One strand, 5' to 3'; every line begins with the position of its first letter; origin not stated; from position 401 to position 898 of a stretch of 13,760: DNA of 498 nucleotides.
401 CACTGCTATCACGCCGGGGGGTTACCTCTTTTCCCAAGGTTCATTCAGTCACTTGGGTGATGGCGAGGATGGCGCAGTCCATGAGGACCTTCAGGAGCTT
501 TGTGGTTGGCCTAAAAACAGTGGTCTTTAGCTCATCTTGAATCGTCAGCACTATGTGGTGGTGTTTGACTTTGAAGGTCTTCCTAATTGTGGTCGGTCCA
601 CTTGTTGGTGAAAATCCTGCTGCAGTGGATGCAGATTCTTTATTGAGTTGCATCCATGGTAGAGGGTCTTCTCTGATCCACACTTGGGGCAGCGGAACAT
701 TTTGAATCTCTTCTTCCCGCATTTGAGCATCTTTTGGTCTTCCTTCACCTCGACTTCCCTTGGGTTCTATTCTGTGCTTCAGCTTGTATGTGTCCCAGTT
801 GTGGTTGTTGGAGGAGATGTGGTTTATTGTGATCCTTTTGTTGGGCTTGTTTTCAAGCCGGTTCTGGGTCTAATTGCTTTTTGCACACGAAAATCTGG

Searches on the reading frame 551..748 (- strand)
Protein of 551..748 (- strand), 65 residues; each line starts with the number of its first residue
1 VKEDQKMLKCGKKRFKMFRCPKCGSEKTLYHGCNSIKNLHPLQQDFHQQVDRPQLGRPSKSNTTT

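Call 111: search_protein_families(library=pfam, proteins=[window:551-748:-], max_evalue=0.01)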
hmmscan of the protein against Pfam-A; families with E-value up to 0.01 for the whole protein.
window:551-748:- (65 aa): 3 families
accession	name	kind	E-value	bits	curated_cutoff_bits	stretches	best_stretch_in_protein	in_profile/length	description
PF14319.11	Zn_Tnp_IS91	-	0.00045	20.6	26.3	1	4-35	23-56/90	Transposase zinc-binding domain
PF08274.17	Zn_Ribbon_YjdM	-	0.0025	18.2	30.8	0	19-33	4-18/30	PhnA Zinc-Ribbon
PF23165.1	zf-C2H2_FBX41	-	0.0033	17.3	24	0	18-27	3-12/30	F-box only protein 41 C2H2 zinc finger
